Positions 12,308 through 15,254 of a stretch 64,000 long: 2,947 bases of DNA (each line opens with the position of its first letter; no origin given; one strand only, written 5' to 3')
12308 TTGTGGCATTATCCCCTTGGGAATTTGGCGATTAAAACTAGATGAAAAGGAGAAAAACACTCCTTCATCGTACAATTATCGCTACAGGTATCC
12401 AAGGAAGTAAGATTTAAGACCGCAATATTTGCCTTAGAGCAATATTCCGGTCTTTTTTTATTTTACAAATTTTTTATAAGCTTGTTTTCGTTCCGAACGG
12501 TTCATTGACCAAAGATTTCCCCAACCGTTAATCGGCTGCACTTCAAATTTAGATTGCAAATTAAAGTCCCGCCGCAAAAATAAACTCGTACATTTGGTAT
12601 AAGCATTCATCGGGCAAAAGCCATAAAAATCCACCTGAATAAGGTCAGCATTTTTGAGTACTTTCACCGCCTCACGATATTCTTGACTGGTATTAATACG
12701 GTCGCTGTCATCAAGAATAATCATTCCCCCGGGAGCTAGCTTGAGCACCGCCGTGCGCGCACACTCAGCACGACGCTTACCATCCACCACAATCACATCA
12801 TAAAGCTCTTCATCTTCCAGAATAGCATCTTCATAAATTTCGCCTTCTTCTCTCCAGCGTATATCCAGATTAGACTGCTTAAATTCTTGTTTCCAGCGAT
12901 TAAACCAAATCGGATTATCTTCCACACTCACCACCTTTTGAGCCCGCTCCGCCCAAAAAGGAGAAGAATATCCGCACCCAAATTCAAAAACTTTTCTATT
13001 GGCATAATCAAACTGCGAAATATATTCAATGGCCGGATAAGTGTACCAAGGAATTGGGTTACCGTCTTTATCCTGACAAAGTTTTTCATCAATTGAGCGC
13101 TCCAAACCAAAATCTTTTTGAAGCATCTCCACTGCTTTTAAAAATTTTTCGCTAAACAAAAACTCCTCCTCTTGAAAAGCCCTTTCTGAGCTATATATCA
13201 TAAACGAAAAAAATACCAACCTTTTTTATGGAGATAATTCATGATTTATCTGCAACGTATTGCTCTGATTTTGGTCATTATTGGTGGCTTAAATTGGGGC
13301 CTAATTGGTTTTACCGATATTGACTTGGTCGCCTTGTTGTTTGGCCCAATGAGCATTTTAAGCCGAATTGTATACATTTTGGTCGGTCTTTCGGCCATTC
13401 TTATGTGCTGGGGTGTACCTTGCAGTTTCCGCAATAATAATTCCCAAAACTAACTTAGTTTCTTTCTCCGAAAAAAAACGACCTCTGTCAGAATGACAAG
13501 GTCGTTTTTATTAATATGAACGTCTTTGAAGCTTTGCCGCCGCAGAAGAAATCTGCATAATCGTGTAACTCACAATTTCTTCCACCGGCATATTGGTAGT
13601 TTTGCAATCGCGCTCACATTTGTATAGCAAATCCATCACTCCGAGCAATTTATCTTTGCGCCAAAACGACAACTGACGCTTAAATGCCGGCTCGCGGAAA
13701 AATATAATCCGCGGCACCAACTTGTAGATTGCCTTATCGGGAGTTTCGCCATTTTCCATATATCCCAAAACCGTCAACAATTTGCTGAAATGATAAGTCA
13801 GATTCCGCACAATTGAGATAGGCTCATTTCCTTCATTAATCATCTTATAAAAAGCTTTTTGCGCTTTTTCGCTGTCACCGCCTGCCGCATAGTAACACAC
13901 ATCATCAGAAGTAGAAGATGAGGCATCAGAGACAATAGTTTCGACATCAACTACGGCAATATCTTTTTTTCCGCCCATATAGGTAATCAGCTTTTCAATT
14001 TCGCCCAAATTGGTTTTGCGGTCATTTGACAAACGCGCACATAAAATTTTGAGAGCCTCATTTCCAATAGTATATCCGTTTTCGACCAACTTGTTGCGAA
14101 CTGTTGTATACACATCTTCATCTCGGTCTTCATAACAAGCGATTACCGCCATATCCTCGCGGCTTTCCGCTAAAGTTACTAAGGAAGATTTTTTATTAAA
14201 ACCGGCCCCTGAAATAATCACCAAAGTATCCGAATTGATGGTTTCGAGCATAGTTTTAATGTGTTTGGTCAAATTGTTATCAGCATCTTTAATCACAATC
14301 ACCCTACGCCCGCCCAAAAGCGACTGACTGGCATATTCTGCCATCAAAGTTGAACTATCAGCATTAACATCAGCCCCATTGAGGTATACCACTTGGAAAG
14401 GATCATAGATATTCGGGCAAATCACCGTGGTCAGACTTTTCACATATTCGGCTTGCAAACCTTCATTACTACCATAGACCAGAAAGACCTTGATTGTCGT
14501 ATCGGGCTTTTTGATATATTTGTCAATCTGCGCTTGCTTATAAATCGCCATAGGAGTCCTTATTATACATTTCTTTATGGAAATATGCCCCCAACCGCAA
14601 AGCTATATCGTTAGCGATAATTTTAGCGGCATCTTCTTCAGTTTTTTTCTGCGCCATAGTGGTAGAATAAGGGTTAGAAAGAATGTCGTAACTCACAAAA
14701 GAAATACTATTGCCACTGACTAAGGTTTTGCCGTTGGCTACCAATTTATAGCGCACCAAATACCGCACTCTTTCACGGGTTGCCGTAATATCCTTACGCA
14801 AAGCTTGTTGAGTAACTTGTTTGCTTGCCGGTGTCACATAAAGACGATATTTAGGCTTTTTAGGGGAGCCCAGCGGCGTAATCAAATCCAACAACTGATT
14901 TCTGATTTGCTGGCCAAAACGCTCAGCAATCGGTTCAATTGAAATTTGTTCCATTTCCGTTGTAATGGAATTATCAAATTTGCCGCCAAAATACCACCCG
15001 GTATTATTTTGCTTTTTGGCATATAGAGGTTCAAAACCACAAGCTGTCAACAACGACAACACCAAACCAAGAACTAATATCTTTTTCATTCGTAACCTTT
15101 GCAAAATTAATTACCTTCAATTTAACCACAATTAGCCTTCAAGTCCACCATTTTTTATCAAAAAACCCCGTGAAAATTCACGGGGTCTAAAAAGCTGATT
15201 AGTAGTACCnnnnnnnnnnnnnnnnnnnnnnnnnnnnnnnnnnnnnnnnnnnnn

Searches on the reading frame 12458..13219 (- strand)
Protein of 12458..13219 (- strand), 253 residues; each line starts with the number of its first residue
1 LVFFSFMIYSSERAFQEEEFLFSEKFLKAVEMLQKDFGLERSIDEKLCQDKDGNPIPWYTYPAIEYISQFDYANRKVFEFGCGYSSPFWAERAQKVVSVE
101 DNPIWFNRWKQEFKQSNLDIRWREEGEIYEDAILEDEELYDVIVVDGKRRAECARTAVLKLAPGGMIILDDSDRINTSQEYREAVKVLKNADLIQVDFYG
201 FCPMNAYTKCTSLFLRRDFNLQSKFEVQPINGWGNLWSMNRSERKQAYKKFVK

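Call 11: search_protein_families(library=pfam, proteins=[window:12458-13219:-], max_evalue=0.00001)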
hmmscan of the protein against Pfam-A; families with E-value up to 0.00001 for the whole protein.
window:12458-13219:- (253 aa): 0 families

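Call 66: search_protein_families(library=pfam, proteins=[window:12458-13219:-], max_evalue=0.1)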
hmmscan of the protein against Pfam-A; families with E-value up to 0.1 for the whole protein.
window:12458-13219:- (253 aa): 1 family
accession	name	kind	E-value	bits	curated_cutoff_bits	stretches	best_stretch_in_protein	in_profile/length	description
PF13578.12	Methyltransf_24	-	0.0054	18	26.3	1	79-171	2-104/105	Methyltransferase domain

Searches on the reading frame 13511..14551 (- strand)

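Call 11: search_protein_families(library=pfam, proteins=[window:13511-14551:-], max_evalue=0.00001)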
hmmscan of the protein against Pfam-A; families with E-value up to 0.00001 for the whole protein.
window:13511-14551:- (346 aa): 1 family
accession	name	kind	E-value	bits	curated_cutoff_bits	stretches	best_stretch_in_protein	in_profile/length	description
PF21694.2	DNA_pol3_delta_C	-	5.7e-06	26.8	27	0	223-333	12-120/121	DNA polymerase III delta subunit, C-terminal domain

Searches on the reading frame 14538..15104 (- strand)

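Call 12: search_protein_families(library=pfam, proteins=[window:14538-15104:-], max_evalue=0.00001)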
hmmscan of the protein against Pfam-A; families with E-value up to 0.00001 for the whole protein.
window:14538-15104:- (188 aa): 1 family
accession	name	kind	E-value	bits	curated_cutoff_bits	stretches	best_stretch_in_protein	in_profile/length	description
PF04390.17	LptE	-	1.3e-07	32.8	23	1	52-170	2-117/118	Lipopolysaccharide-assembly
